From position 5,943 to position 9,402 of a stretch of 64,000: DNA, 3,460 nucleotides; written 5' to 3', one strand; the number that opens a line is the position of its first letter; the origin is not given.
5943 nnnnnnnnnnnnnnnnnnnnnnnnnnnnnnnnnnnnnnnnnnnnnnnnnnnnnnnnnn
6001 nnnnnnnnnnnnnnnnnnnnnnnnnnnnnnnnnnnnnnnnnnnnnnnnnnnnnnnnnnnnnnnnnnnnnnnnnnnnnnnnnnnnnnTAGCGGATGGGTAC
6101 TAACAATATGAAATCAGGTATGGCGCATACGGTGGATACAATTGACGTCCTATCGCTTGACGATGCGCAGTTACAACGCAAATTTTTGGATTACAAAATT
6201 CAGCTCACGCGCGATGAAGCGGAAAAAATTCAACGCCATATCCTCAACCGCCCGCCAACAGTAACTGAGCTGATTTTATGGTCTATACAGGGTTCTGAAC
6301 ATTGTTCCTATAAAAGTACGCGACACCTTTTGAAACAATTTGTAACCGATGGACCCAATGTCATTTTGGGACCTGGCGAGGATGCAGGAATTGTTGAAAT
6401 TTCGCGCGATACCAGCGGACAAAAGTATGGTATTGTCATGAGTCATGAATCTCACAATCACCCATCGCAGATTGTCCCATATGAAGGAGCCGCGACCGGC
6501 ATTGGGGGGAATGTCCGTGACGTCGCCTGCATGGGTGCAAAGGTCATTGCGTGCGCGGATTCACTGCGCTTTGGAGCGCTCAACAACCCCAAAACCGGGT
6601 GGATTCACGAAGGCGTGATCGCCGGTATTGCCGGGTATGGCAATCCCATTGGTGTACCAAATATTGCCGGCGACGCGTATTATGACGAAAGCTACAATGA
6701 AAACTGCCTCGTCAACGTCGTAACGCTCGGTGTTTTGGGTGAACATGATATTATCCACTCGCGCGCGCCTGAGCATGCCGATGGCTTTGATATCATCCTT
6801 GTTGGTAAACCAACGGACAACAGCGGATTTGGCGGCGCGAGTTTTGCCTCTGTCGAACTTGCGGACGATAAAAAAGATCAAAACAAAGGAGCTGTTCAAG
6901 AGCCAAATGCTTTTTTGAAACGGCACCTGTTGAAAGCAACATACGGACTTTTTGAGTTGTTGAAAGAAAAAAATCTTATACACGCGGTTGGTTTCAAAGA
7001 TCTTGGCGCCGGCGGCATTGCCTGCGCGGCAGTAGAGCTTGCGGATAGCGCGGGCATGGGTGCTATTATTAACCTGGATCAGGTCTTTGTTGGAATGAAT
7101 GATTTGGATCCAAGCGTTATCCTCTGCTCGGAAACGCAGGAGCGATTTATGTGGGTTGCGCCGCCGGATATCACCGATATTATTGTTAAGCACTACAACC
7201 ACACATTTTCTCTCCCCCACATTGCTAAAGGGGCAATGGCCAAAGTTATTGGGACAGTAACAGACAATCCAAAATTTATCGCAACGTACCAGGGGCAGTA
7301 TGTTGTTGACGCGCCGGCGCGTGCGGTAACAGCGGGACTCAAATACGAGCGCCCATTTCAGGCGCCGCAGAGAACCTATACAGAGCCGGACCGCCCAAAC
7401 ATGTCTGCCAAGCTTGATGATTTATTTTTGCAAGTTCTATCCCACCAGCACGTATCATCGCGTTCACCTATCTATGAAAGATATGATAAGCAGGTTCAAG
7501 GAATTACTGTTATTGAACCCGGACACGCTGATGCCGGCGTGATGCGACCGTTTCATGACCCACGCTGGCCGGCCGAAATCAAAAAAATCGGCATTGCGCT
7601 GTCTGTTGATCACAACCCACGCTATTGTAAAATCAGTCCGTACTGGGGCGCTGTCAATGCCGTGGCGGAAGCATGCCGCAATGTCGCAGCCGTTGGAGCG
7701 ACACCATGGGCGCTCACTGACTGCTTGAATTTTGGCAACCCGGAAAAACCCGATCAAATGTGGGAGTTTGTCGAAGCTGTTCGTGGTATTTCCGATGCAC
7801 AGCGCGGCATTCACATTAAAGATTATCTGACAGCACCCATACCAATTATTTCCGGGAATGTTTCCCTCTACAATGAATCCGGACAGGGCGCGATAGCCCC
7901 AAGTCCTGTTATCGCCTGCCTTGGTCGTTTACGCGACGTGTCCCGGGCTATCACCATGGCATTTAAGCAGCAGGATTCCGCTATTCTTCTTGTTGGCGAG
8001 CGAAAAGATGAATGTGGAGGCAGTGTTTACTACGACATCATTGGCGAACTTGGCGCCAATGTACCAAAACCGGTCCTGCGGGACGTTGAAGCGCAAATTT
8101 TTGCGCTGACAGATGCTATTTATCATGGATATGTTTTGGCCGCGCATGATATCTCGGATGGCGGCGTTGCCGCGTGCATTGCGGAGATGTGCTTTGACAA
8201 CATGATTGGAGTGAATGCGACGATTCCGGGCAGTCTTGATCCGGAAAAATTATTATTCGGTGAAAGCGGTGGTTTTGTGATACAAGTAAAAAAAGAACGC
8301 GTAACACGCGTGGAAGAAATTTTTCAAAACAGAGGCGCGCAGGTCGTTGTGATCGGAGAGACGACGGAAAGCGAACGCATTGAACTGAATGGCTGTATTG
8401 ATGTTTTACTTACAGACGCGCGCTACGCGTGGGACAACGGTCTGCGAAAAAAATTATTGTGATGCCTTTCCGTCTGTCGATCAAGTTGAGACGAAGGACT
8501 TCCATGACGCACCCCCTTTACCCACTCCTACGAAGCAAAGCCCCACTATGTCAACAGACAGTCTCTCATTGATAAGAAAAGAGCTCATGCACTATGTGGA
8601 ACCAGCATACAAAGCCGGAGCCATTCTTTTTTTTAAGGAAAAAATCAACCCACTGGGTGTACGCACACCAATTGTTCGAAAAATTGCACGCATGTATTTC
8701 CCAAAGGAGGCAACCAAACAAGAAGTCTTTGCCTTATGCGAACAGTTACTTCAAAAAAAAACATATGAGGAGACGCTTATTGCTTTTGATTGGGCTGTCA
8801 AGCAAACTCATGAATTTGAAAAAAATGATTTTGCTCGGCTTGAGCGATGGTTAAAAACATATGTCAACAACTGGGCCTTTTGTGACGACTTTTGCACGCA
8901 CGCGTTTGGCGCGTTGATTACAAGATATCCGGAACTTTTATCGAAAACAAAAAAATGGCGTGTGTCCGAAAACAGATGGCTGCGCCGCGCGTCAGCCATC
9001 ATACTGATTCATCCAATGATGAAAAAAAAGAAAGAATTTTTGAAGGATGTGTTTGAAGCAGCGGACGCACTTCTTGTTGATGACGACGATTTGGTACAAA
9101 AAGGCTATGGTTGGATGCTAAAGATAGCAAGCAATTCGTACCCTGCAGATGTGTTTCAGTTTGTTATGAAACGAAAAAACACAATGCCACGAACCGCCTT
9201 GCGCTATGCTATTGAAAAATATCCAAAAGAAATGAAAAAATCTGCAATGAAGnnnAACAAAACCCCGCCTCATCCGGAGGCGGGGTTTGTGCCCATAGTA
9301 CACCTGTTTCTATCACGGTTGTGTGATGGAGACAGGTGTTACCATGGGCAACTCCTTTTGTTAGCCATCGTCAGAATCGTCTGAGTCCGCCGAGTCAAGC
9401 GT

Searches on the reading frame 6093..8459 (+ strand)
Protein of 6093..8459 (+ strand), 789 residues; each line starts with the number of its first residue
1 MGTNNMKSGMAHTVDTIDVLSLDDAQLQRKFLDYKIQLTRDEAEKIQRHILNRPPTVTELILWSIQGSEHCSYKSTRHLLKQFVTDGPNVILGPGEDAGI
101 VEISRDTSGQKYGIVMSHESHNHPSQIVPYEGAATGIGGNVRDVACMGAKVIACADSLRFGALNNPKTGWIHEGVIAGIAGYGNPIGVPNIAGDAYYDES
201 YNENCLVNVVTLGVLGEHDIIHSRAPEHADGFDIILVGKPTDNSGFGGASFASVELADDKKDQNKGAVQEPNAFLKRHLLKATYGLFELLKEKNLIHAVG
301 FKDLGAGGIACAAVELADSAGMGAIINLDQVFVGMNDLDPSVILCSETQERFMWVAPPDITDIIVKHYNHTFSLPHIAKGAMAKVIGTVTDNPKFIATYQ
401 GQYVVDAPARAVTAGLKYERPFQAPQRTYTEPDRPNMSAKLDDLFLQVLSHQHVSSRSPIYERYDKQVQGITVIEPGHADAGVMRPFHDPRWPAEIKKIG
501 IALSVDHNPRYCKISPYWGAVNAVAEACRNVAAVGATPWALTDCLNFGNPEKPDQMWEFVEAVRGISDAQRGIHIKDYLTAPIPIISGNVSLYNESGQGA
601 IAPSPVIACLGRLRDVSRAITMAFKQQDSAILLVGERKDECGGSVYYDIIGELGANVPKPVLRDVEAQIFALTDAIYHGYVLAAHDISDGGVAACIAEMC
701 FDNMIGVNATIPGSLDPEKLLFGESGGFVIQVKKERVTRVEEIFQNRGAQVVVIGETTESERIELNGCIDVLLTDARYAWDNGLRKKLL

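Call 9: search_protein_families(library=ncbifam, proteins=[window:6093-8459:+], max_evalue=0.00001)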
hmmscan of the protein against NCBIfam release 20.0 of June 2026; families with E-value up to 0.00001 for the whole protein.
window:6093-8459:+ (789 aa): 10 families
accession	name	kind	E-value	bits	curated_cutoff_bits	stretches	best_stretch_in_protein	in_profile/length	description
NF002290.1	PRK01213.1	equivalog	5.1e-210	699.3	648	1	38-786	1-721/723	phosphoribosylformylglycinamidine synthase subunit PurL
TIGR01736.1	FGAM_synth_II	equivalog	1.3e-202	675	525.75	1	38-786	1-716/718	phosphoribosylformylglycinamidine synthase subunit PurL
NF010690.0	PRK14090.1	equivalog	7.9e-84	282.1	1047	1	46-615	6-502/601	phosphoribosylformylglycinamidine synthase subunit PurL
NF003672.0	PRK05297.1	equivalog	9.6e-62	208.9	783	1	110-769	283-967/1290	phosphoribosylformylglycinamidine synthase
TIGR01735.1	FGAM_synt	equivalog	1.9e-47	161.4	1123.05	1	107-765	282-979/1307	phosphoribosylformylglycinamidine synthase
TIGR01857.1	FGAM-synthase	equivalog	3.6e-40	137.4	1057.05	1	101-785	301-943/1239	phosphoribosylformylglycinamidine synthase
TIGR01739.1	tegu_FGAM_synt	hypoth_equivalog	4.9e-22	77.7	716.1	1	615-760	705-855/1206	herpesvirus tegument protein/v-FGAM-synthase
TIGR03267.1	methan_mark_2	hypoth_equivalog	1.2e-11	44.2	365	0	87-243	36-181/323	methanogenesis marker 2 protein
TIGR04049.1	AIR_rel_sll0787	hypoth_equivalog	2e-11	43.5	321.3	0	674-766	201-299/318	sll0787 family AIR synthase-like protein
NF004351.0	PRK05731.1-4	equivalog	6.1e-06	25.6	324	0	83-225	26-161/321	thiamine-phosphate kinase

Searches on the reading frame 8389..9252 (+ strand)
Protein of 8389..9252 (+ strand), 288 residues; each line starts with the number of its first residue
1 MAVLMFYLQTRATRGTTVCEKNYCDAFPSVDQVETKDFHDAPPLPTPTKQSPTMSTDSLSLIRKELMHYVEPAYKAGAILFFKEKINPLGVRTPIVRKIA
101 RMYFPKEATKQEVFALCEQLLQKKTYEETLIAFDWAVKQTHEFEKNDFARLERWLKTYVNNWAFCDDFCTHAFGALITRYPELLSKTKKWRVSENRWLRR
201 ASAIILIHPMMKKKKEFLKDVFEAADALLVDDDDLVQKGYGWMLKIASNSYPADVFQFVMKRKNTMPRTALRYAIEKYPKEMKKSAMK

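Call 9: search_protein_families(library=ncbifam, proteins=[window:8389-9252:+], max_evalue=0.00001)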
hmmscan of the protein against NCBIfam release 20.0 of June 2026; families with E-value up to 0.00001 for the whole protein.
window:8389-9252:+ (288 aa): 0 families

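Call 40: search_protein_families(library=pfam, proteins=[window:8389-9252:+], max_evalue=0.0001)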
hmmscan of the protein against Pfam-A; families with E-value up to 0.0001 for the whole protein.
window:8389-9252:+ (288 aa): 1 family
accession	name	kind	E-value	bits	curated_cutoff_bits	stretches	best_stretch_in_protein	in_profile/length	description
PF08713.17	DNA_alkylation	-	5.8e-56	190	21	1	62-277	1-212/213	DNA alkylation repair enzyme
